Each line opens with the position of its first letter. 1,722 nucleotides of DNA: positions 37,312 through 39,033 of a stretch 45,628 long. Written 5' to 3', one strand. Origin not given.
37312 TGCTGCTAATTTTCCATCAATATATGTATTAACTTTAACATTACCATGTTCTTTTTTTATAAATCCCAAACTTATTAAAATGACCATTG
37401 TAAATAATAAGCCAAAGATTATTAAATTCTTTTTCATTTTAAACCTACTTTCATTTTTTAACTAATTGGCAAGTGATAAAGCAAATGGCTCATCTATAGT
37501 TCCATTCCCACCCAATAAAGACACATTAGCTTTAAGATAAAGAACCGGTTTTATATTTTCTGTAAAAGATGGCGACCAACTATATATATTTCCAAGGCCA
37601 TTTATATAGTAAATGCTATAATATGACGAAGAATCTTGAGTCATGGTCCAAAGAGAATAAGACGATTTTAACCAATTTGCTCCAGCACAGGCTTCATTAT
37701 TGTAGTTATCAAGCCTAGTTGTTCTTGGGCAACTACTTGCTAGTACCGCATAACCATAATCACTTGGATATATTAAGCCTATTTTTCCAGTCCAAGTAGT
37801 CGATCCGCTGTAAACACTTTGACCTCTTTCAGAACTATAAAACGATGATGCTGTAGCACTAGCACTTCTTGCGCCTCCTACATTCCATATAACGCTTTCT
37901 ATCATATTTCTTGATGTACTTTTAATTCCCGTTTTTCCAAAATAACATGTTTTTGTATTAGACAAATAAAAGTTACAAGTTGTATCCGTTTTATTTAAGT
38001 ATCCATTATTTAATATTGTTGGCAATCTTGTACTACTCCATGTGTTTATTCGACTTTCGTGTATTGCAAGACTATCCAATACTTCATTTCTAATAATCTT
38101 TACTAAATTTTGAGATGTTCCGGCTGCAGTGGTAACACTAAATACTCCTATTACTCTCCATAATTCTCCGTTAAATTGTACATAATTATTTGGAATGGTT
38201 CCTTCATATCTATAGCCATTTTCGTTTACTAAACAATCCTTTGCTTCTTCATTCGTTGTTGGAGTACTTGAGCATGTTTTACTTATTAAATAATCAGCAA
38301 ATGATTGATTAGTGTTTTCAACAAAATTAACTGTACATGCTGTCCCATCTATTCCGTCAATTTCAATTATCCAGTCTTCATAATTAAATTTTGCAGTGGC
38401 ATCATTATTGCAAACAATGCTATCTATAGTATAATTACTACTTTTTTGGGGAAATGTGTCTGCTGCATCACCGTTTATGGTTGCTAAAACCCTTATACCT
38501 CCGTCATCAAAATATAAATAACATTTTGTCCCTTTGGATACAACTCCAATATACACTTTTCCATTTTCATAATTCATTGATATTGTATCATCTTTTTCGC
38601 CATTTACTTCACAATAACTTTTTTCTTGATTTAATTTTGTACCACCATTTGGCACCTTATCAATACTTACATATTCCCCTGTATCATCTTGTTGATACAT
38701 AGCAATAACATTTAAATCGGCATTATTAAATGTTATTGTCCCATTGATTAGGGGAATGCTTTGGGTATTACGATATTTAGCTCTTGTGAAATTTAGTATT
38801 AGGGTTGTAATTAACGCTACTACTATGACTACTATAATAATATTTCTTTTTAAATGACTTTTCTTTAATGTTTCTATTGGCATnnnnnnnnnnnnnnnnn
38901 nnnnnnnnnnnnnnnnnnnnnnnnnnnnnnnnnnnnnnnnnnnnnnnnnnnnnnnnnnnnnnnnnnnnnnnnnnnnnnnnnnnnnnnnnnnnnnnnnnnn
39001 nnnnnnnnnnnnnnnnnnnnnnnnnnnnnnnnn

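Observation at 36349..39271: Recurring cassette of an XRE repressor divergent from membrane-anchored surface proteins with a constant leader and swappable heads (largest copy, two tandem paralogues)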

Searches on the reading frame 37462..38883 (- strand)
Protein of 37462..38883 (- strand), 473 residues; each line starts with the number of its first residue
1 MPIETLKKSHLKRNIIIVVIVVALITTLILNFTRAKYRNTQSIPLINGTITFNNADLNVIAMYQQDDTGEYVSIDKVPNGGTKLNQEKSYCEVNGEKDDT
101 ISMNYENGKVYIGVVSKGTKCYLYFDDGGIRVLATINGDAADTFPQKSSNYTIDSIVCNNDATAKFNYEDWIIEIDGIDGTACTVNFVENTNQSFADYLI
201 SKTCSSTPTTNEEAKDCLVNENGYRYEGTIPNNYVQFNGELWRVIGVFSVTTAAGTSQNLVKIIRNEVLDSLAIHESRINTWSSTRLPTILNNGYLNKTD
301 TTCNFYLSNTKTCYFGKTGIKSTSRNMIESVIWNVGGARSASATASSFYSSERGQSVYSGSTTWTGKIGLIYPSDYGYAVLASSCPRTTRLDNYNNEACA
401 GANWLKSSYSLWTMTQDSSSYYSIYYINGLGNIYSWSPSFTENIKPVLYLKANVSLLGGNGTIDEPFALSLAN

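Call 4: search_protein_families(library=pfam, proteins=[window:37462-38883:-], max_evalue=1)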
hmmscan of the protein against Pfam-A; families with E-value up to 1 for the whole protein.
window:37462-38883:- (473 aa): 0 families

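Call 5: search_protein_families(library=ncbifam, proteins=[window:37462-38883:-], max_evalue=1)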
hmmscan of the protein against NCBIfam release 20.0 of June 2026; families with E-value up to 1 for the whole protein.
window:37462-38883:- (473 aa): 1 family
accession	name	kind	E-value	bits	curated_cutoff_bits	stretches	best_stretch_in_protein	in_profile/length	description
NF049880.1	FvfA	exception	0.026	14.9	130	1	9-70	2-63/130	Francisella virulence factor A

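Call 8: find_homologous_proteins(query=window:37462-38883:-, max_evalue=0.001)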
Query window:37462-38883:- (473 aa): 3882 proteins with E <= 0.001 among 8000 candidates; the best 120 are listed.
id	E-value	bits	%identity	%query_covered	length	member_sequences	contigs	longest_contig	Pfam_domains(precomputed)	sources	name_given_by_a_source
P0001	0.0e+0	1064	100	100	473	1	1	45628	-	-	-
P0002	1.7e-175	602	59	99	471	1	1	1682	PF19789.7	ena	-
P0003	1.0e-172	593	58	99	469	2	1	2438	-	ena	-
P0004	2.2e-172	592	58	99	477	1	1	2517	-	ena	-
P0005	3.4e-170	585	59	99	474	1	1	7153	-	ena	-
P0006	7.3e-170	584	57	99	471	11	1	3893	-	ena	-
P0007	4.8e-169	581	57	99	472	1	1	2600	-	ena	-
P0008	1.3e-168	579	57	99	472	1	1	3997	-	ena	-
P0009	3.2e-168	578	57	99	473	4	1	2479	-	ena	-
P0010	1.6e-167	576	57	99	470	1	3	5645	-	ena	-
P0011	2.0e-167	576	55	99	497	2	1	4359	-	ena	-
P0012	2.7e-167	575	57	99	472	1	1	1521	-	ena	-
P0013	5.0e-167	574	57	100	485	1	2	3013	-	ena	-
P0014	6.0e-167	574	57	99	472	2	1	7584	-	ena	-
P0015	1.2e-166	573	56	99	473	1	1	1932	-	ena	-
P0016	1.2e-166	573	56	99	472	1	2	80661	-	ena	-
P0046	4.7e-127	442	57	74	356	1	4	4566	PF19789.7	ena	-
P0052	8.4e-121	422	58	71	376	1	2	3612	PF19789.7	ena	-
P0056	1.2e-119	418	56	72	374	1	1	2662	PF19789.7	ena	-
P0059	1.5e-118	414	46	99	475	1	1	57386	-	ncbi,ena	-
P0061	1.9e-118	414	53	75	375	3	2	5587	PF19789.7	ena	-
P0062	3.7e-118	413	58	71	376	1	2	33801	-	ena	-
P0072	2.3e-116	407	56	71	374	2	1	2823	PF19789.7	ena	-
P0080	3.0e-115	404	54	73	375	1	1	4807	PF19789.7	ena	-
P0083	5.2e-115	403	55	71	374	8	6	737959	-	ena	-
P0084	7.4e-115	402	56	71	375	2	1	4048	PF19789.7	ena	-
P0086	3.9e-114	400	56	71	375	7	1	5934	PF19789.7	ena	-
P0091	5.9e-113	396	54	73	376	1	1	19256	PF19789.7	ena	-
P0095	1.2e-108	382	55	69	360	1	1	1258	PF19789.7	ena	-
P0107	3.7e-85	304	39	94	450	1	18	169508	-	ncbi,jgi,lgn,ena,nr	ncbi:MAG: hypothetical protein E7163_00485 [Firmicutes bacterium]|nr:hypothetical protein [Bacillota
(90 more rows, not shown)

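Call 21: predict_structure(alignment_id=A2)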
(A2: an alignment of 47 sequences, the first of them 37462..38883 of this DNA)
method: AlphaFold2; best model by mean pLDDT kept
length: 473 residues; sequences in the alignment: 47
mean_pLDDT: 85.9   pTM: 0.74
mean pLDDT of the five models: 85.9, 85.3, 85.2, 84.0, 83.3
residues with pLDDT >= 90: 261; 70-90: 158; 50-70: 22; < 50: 32
segments of 3 or more residues with pLDDT < 50: 1-8, 33-56
pLDDT, mean of each block of 10 residues (from residue 1): 42 74 77 39 32 47 82 79 85 86 77 75 81 87 81 88 84 81 87 90 95 95 94 97 98 97 97 92 89 97 96 97 97 94 96 85 94 97 96 97 96 94 95 96 98 92 93 76
secondary structure, 60 per line:
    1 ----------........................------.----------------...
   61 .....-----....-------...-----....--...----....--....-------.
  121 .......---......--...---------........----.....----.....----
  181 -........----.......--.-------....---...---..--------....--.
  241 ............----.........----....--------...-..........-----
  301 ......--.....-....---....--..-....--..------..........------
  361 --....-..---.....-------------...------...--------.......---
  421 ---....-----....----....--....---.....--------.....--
elements in order: H11-34 E58-65 E71-74 E82-84 E90-93 E96-98 E103-106 E109-112 E120-127 E131-136 E139-141 E151-158 E163-167 E172-176 E182-189 H195-200 H211-214 E218-220 E234-237 E240-252 E257-265 E270-273 H286-295 E301-306 E309-313 H315-318 H322-325 E331-334 H345-354 E363-366 H373-377 E411-417 E424-427 E433-436 E441-444 E447-450 E454-458 E467-471

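Call 24: fold_search(model_id=the predicted structure, library=pdb)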
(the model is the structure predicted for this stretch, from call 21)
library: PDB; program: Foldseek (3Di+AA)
matches with E <= 10: 166; with E <= 0.001: 1
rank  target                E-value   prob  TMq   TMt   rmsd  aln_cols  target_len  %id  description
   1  9qa6                  5.5e-07  1.00  0.32  0.19   7.6       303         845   15  Cryo-EM structure of Thomasclavelia ramosa IgA peptidase (IgAse) active site mutant (S32-N876) (released 2025-06-25)
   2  2y5b_B                4.5e-02  0.20  0.10  0.20  11.2       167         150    8  Structure of USP21 in complex with linear diubiquitin-aldehyde (released 2012-01-25)
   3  6e6b_A                4.7e-02  0.02  0.08  0.07  34.8       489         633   11  Crystal structure of the Protocadherin GammaB4 extracellular domain (released 2019-04-10)
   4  6e8f_C                1.2e-01  0.03  0.06  0.08  25.4       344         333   10  Crystal Structure of Human Protocadherin-15 EC3-5 CD2-1 (released 2019-07-31)
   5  3q2v_B                1.2e-01  0.03  0.07  0.07  21.5       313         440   11  Crystal structure of mouse E-cadherin ectodomain (released 2011-04-06)
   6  4zpm_B                1.8e-01  0.04  0.07  0.09  19.9       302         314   11  Crystal Structure of Protocadherin Alpha C2 EC1-3 (released 2015-10-28)
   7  6e8f_B                1.9e-01  0.02  0.06  0.08  24.4       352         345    8  Crystal Structure of Human Protocadherin-15 EC3-5 CD2-1 (released 2019-07-31)
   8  5erp_B                2.2e-01  0.02  0.06  0.06  22.3       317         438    8  Crystal structure of human Desmocollin-2 ectodomain fragment EC2-5 (released 2016-06-15)
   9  6vfu_A                2.2e-01  0.02  0.07  0.07  21.7       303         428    8  Crystal structure of human protocadherin 19 EC1-EC4 (released 2020-03-11)
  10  5t4m_A                2.3e-01  0.02  0.06  0.08  27.4       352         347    8  Crystal Structure of Human Protocadherin-15 EC3-5 (released 2017-02-22)
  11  6q2o_E                2.4e-01  0.03  0.06  0.05  20.2       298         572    8  Cryo-EM structure of RET/GFRa2/NRTN extracellular complex. The 3D refinement was applied with C2 symmetry. (released 2019-10-02)
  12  7a7d_a                2.7e-01  0.02  0.07  0.06  22.3       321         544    9  Cadherin fit into cryo-ET map (released 2020-12-23)
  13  3q2w_A                2.7e-01  0.01  0.06  0.06  33.6       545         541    8  Crystal structure of mouse N-cadherin ectodomain (released 2011-02-23)
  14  8q4e_A                3.6e-01  0.82  0.08  0.27   1.8        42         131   21  Structure of Legionella pneumophila Lcl C-terminal domain (released 2023-12-27)
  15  6e8f_A                3.6e-01  0.02  0.06  0.08  24.3       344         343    6  Crystal Structure of Human Protocadherin-15 EC3-5 CD2-1 (released 2019-07-31)
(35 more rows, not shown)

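Call 26: search_solved_structures(query=A2, max_evalue=1, show_alignments=2)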
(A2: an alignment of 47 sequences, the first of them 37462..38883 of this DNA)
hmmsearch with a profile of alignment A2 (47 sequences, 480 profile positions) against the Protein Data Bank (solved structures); distinct sequences matched with E-value up to 1: 0.

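Call 27: fold_search(model_id=the predicted structure, library=viral)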
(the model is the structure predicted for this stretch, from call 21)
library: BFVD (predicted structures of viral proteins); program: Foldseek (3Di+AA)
matches with E <= 10: 241; with E <= 0.001: 19
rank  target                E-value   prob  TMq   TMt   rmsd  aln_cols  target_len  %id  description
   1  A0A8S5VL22            1.9e-07  1.00  0.33  0.22  17.3       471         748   10  (no name in the UniProt tables at hand)
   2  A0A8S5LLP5            5.1e-07  1.00  0.30  0.20   7.2       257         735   14  Interferon alpha/beta receptor 1, Interferon I interferon signaling complex [Siphoviridae sp. ctvok7]
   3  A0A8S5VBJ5            7.2e-07  1.00  0.29  0.50  11.7       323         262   10  ATP-binding sugar transporter [Myoviridae sp. ctbEa13]
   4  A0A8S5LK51            1.2e-06  1.00  0.30  0.38   7.1       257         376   16  DUF6273 domain-containing protein [Siphoviridae sp. ctnhN1]
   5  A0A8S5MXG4            3.5e-06  1.00  0.25  0.19  24.5       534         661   11  DUF6273 domain-containing protein [Siphoviridae sp. ct91l7]
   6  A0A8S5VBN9            4.9e-06  1.00  0.27  0.38   6.2       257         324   11  DUF6273 domain-containing protein [Myoviridae sp. ctbEa13]
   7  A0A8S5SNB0            9.7e-06  1.00  0.26  0.69   5.9       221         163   10  DUF6273 domain-containing protein [Siphoviridae sp. ctCb814]
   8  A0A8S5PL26            1.0e-05  1.00  0.26  0.25  13.8       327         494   11  DUF6273 domain-containing protein [Siphoviridae sp. ctOSJ35]
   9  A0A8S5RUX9            1.2e-05  1.00  0.26  0.23   6.5       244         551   12  (no name in the UniProt tables at hand)
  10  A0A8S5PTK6            1.4e-05  1.00  0.26  0.27  10.9       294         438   12  Uncharacterized protein [Myoviridae sp. ctzS633]
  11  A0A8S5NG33            3.0e-05  1.00  0.27  0.27  12.3       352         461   11  Receptor Binding Protein [Siphoviridae sp. ctHEr2]
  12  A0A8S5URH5            3.4e-05  1.00  0.28  0.39   9.9       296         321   11  Uncharacterized protein [Myoviridae sp. ctsIb3]
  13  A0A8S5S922            4.2e-05  0.99  0.26  0.19  14.7       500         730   10  Tail-collar fiber protein [Caudovirales sp. ctTVN2]
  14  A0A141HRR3            5.0e-05  1.00  0.32  0.12   8.6       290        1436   15  (no name in the UniProt tables at hand)
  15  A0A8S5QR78            8.3e-05  1.00  0.29  0.48  10.1       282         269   11  Uncharacterized protein [Siphoviridae sp. ctE6L85]
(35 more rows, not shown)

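Call 28: find_related_loci(query=window:37462-38883:-, collection=genome_contigs, flank=6000)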
Query window:37462-38883:- (473 aa) in genome_contigs; peptide patterns used: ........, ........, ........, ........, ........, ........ (x = any residue, [..] = any of these).
17 stretches matched a pattern; 7 encode a relative of the query (tblastn E <= 1e-3); 7 distinct loci.
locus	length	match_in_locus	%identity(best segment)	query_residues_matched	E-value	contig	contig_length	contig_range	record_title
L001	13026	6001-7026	35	135-471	4e-51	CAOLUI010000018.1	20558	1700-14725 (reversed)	MAG TPA_asm: uncultured Bacilli bacterium isolate MGBC109233 genome assembly, contig: MGBC109233.18, whole genome shotgu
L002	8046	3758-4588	37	176-470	3e-42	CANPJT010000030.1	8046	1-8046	MAG TPA_asm: uncultured Tenericutes bacterium isolate SRR15730548_bin.3_metawrap_v1.3_MAG genome assembly, contig: NODE.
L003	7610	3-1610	33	221-470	8e-40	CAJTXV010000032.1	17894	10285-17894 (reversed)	MAG TPA_asm: uncultured Bacilli bacterium isolate MGBC119928 genome assembly, contig: MGBC119928.32, whole genome shotgu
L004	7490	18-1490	36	221-469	5e-38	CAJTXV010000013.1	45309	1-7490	MAG TPA_asm: uncultured Bacilli bacterium isolate MGBC119928 genome assembly, contig: MGBC119928.13, whole genome shotgu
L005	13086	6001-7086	31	131-471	4e-38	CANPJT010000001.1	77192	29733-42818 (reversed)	MAG TPA_asm: uncultured Tenericutes bacterium isolate SRR15730548_bin.3_metawrap_v1.3_MAG genome assembly, contig: NODE.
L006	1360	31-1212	31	131-471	6e-39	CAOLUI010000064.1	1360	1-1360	MAG TPA_asm: uncultured Bacilli bacterium isolate MGBC109233 genome assembly, contig: MGBC109233.64, whole genome shotgu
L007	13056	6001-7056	30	224-470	3e-28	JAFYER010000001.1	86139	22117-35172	MAG: Bacilli bacterium isolate RGIG7022 Sheep_Rumen.Co__c616805, whole genome shotgun sequence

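Call 29: find_encoding_contigs(protein=P0016, flank=6000, max_places=3)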
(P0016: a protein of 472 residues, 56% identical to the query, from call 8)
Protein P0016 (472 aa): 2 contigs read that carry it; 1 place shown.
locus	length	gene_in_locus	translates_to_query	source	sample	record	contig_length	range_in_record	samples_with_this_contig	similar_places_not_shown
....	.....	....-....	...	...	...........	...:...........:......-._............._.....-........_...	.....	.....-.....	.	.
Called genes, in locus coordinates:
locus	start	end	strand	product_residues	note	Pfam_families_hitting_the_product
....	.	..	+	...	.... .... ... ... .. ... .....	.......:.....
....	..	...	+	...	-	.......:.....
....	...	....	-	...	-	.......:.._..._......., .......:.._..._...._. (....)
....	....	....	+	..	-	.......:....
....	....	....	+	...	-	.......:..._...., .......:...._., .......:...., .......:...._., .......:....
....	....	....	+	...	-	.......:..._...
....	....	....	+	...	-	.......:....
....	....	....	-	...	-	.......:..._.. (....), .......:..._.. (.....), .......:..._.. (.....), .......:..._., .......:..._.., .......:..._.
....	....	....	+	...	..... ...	-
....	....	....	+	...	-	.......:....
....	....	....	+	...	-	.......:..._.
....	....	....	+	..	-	-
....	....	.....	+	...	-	-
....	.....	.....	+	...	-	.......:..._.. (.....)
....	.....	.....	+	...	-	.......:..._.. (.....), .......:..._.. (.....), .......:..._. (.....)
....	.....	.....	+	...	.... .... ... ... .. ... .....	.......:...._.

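Call 30: find_encoding_contigs(protein=P0083, flank=6000, max_places=3)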
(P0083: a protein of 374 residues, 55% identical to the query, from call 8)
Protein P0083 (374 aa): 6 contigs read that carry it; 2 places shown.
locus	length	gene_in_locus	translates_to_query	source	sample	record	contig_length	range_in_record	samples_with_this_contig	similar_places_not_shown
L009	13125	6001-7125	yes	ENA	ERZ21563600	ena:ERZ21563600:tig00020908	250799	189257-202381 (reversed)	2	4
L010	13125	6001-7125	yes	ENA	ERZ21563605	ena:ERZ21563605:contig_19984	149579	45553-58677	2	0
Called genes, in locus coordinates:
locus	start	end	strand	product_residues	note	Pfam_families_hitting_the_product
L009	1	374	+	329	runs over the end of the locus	PF02881:SRP54_N, PF06414:Zeta_toxin (faint), PF00448:SRP54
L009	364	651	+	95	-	PF04297:UPF0122, PF08281:Sigma70_r4_2, PF04545:Sigma70_r4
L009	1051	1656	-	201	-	PF17761:DUF1016_N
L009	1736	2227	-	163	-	PF06250:YhcG_C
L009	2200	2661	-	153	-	PF17761:DUF1016_N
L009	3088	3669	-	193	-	PF12844:HTH_19, PF01381:HTH_3, PF13443:HTH_26 (faint), PF12844:HTH_19, PF13560:HTH_31 (weak)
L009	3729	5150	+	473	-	-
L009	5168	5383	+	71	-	-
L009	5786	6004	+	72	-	-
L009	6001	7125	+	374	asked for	-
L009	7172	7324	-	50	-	-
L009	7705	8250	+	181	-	-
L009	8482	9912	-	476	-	PF13610:DDE_Tnp_IS240 (weak)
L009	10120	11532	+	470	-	PF00224:PK, PF03328:HpcH_HpaI (weak), PF02887:PK_C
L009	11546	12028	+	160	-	PF00293:NUDIX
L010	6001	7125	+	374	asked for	-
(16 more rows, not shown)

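Call 89: find_encoding_contigs(protein=P0062, flank=6000, max_places=2)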
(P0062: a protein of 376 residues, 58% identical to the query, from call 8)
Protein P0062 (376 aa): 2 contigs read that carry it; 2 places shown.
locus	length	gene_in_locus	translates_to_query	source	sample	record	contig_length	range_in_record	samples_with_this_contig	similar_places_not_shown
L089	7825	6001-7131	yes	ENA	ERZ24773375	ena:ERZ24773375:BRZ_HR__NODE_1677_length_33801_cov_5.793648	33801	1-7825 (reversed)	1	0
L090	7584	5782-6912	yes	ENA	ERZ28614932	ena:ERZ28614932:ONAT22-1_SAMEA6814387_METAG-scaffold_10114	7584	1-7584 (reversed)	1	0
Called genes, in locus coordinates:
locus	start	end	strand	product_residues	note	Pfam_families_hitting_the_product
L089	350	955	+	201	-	PF09335:VTT_dom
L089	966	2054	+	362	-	PF02646:RmuC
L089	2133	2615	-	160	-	PF12844:HTH_19 (weak), PF13443:HTH_26 (faint), PF13560:HTH_31 (faint), PF01381:HTH_3, PF12844:HTH_19, PF01381:HTH_3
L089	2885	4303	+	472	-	-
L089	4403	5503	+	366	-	PF00078:RVT_1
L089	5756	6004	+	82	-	-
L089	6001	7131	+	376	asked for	-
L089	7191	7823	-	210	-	?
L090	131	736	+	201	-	PF09335:VTT_dom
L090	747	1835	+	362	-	PF02646:RmuC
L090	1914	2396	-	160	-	PF12844:HTH_19 (weak), PF13443:HTH_26 (faint), PF13560:HTH_31 (faint), PF01381:HTH_3, PF12844:HTH_19, PF01381:HTH_3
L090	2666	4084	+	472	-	-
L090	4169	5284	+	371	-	PF00078:RVT_1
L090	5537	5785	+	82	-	-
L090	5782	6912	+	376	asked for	-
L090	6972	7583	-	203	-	?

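Call 90: find_encoding_contigs(protein=P0059, flank=6000, max_places=2)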
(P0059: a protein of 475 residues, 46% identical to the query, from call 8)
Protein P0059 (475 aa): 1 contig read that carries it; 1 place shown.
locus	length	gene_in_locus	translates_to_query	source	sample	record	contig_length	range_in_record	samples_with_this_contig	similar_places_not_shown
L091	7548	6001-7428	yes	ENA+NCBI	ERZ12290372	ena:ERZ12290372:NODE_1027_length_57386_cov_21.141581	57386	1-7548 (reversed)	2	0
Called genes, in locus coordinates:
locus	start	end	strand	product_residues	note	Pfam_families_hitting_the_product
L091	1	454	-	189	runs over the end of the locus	PF00574:CLP_protease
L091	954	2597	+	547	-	PF00485:PRK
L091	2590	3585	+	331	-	PF00044:Gp_dh_N, PF02800:Gp_dh_C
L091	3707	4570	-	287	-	PF02498:Bro-N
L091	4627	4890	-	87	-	-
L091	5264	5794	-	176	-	PF13744:HTH_37 (faint), PF01381:HTH_3, PF12844:HTH_19 (weak), PF13443:HTH_26 (weak), PF13560:HTH_31 (weak), PF12844:HTH_19, PF13560:HTH_31, PF01381:HTH_3, +1 more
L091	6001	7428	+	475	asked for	-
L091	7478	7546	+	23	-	?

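Call 91: find_encoding_contigs(protein=P0107, flank=6000, max_places=2)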
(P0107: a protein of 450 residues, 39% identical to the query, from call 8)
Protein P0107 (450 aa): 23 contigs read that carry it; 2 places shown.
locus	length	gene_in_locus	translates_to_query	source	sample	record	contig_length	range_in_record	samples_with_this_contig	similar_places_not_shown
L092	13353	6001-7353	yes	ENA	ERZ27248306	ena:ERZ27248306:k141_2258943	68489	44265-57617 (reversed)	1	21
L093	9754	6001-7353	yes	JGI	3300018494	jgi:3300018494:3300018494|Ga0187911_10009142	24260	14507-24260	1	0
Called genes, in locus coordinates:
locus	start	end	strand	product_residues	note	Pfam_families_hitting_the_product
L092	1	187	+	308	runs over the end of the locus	PF01795:Methyltransf_5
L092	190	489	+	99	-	-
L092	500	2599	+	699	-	PF03717:PBP_dimer, PF00905:Transpeptidase, PF03793:PASTA (weak)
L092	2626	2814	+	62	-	-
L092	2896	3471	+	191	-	PF02421:FeoB_N, PF03193:RsgA_GTPase (faint), PF01926:MMR_HSR1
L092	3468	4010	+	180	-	PF00929:RNase_T, PF13482:RNase_H_2 (faint)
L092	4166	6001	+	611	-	-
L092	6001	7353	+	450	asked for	-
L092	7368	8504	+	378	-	-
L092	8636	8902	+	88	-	PF02576:RimP_N (weak)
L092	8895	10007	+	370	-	PF08529:NusA_N, PF13184:KH_NusA_1st, PF26594:KH_NusA_2nd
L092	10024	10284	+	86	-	PF04296:YlxR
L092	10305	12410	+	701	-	PF04760:IF2_N, PF00009:GTP_EFTU, PF01926:MMR_HSR1, PF02421:FeoB_N (weak), PF14578:GTP_EFTU_D4 (faint), PF22042:EF-G_D2, PF11987:IF-2, PF03144:GTP_EFTU_D2 (weak)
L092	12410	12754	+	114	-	PF02033:RBFA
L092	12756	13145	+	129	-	-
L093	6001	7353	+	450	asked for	-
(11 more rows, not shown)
